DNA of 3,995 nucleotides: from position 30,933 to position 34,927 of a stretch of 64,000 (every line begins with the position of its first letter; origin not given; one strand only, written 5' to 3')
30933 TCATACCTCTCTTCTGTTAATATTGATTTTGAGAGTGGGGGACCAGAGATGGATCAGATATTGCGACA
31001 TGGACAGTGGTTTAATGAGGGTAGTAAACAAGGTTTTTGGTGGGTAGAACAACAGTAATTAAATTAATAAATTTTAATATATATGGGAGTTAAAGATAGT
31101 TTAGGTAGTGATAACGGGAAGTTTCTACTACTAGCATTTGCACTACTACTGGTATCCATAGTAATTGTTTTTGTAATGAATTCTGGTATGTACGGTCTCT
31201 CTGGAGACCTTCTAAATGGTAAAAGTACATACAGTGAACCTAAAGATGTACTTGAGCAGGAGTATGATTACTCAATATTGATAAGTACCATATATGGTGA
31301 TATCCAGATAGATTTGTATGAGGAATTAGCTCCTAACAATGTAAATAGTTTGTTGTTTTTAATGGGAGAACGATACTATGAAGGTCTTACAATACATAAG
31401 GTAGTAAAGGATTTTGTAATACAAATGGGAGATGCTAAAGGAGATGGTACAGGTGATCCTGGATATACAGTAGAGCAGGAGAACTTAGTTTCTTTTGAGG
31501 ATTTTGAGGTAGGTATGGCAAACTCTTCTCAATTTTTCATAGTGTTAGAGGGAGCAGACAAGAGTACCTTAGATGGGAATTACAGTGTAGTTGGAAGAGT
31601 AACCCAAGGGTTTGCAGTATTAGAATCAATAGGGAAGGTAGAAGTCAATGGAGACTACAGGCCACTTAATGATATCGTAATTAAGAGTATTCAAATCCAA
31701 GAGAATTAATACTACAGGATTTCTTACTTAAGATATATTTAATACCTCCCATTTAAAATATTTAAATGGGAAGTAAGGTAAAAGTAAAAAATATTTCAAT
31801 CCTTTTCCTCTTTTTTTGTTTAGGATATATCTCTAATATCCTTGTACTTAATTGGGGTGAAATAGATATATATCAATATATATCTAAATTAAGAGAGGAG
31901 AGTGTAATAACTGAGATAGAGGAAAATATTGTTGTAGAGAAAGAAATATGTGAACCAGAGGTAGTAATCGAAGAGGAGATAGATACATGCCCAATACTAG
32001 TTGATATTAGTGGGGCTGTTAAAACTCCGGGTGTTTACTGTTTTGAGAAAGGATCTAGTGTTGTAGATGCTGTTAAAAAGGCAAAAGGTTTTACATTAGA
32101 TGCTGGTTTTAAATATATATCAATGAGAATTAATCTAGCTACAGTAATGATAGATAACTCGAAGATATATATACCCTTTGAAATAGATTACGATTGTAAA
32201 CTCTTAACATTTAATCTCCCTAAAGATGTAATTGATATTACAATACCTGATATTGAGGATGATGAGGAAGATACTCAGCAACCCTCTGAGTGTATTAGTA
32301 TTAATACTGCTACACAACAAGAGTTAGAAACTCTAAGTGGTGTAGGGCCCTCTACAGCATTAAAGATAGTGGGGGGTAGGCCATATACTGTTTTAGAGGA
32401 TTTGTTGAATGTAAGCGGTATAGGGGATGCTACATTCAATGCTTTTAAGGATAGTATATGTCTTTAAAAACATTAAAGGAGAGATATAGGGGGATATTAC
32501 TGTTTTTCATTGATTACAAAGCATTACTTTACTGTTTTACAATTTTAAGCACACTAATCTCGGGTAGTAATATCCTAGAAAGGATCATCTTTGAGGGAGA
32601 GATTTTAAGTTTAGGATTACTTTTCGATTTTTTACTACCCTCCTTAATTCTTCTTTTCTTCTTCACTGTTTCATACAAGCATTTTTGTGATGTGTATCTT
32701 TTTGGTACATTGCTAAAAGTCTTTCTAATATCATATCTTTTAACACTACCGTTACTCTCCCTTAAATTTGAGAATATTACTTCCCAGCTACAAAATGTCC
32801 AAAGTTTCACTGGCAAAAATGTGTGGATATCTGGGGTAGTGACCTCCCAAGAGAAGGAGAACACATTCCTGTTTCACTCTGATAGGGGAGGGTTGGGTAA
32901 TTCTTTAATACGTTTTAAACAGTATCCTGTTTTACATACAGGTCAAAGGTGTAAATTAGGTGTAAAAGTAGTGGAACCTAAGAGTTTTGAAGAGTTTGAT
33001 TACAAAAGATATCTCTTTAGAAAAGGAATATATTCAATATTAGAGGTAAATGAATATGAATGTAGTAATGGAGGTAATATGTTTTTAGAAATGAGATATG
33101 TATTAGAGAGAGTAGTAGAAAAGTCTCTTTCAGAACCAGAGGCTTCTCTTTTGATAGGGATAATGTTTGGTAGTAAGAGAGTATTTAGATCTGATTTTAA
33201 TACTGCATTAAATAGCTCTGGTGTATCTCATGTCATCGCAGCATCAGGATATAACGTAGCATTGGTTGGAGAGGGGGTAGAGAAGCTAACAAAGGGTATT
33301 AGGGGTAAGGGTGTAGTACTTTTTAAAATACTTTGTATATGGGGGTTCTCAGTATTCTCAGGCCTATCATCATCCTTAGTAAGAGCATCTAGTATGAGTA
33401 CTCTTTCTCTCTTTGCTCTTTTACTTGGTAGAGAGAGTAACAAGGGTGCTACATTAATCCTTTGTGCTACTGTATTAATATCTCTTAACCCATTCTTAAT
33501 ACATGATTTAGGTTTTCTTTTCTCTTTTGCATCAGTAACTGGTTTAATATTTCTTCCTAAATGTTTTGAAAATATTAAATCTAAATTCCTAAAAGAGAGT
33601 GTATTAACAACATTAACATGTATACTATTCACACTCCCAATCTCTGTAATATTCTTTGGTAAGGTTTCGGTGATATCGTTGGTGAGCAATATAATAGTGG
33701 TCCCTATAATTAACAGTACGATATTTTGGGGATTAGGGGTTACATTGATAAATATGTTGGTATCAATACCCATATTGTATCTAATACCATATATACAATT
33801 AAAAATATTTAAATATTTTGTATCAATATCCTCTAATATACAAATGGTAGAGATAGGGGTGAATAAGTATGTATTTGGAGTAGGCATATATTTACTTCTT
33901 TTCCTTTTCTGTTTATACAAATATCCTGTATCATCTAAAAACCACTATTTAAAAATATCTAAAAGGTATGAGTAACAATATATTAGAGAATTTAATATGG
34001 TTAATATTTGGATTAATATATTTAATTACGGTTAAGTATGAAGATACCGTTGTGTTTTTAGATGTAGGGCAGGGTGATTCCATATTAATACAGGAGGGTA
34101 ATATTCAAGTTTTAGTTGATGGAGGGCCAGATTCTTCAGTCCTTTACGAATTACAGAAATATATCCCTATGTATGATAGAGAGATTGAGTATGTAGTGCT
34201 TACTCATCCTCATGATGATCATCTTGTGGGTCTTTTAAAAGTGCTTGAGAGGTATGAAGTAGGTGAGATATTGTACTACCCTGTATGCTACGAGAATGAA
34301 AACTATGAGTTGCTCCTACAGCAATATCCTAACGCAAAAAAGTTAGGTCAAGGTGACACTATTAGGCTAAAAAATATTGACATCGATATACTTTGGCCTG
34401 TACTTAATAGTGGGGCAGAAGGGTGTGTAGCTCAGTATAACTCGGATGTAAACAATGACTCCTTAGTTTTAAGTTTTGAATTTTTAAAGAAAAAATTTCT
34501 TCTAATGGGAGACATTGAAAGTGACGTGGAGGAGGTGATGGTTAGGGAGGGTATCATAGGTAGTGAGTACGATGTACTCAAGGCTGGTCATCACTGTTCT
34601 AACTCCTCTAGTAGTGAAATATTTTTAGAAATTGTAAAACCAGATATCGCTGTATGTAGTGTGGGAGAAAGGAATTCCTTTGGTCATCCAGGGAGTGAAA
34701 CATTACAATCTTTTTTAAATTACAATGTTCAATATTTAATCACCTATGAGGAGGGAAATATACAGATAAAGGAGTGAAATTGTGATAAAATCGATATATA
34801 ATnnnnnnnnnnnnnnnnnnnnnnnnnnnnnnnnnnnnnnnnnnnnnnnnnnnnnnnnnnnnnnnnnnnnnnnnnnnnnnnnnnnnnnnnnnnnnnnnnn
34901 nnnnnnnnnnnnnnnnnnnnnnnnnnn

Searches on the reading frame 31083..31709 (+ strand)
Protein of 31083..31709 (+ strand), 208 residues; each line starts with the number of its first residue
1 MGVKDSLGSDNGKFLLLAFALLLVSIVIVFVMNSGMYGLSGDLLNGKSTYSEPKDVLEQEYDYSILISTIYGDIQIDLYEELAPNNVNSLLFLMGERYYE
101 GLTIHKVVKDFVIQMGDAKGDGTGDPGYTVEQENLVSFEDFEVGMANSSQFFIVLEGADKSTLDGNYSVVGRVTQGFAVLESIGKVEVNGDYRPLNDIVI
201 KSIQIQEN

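Call 6: search_protein_families(library=pfam, proteins=[window:31083-31709:+], max_evalue=0.001)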
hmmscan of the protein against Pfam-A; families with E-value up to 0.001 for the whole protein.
window:31083-31709:+ (208 aa): 1 family
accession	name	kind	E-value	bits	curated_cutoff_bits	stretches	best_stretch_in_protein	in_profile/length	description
PF00160.26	Pro_isomerase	-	9.7e-30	104.3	21.7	1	67-204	4-158/159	Cyclophilin type peptidyl-prolyl cis-trans isomerase/CLD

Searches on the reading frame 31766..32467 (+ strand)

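Call 6: search_protein_families(library=pfam, proteins=[window:31766-32467:+], max_evalue=0.001)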
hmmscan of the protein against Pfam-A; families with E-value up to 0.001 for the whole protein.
window:31766-32467:+ (233 aa): 5 families
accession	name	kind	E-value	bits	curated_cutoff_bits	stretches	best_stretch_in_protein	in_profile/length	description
PF12836.13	HHH_3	-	3.9e-12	46.5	27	1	175-231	4-64/65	Helix-hairpin-helix motif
PF00633.29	HHH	-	4.1e-09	36.3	24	1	178-202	4-28/30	Helix-hairpin-helix motif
PF10531.15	SLBB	-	3.6e-07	30.3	27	1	79-114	2-37/55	SLBB domain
PF06514.17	PsbU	-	6.8e-05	23.2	24.5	1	166-225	4-63/93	Photosystem II 12 kDa extrinsic protein (PsbU)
PF14520.12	HHH_5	-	7.1e-05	23.6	27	0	185-214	2-30/57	Helix-hairpin-helix domain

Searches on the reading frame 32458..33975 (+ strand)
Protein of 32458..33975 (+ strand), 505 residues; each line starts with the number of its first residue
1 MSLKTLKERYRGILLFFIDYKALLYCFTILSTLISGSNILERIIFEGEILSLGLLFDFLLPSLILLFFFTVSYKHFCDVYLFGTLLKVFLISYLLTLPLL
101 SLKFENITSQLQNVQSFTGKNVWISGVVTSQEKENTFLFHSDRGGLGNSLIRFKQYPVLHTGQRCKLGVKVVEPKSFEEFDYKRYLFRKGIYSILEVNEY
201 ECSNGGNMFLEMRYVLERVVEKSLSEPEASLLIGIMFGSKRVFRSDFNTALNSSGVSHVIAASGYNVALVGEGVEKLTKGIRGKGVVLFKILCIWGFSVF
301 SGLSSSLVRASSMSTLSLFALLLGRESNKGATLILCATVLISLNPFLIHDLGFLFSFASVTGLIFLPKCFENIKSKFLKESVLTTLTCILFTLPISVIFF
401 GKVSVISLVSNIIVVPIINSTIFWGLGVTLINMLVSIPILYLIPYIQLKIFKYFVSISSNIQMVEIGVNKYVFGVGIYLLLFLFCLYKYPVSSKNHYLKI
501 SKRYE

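Call 7: search_protein_families(library=pfam, proteins=[window:32458-33975:+], max_evalue=0.001)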
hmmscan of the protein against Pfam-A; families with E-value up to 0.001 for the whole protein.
window:32458-33975:+ (505 aa): 2 families
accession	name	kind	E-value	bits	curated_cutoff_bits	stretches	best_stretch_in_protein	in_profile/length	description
PF03772.21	Competence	-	2.1e-35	122.8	23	1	236-488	2-267/270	Competence protein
PF13567.11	DUF4131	-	1.2e-10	41.7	31.6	1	59-199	9-161/165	Domain of unknown function (DUF4131)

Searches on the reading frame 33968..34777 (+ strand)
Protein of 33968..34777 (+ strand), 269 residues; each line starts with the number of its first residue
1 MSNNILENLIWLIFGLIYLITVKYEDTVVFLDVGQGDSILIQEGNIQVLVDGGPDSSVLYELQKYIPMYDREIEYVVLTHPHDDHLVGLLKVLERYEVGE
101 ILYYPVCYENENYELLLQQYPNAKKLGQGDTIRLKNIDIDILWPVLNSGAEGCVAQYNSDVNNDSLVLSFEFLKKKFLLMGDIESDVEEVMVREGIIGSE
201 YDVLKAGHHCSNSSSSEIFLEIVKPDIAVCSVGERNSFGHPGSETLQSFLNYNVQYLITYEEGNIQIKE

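Call 7: search_protein_families(library=pfam, proteins=[window:33968-34777:+], max_evalue=0.001)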
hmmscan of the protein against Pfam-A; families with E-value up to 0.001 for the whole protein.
window:33968-34777:+ (269 aa): 3 families
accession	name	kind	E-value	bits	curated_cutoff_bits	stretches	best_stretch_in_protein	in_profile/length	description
PF00753.33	Lactamase_B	-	6.2e-17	62.6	22.7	1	32-233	2-195/196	Metallo-beta-lactamase superfamily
PF12706.13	Lactamase_B_2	-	1.4e-06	28.5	27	1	48-184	3-144/200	Beta-lactamase superfamily domain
PF25281.1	MBL_MAP1B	-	0.00039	20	37.6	1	31-95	26-87/279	MAP1B MBL-like domain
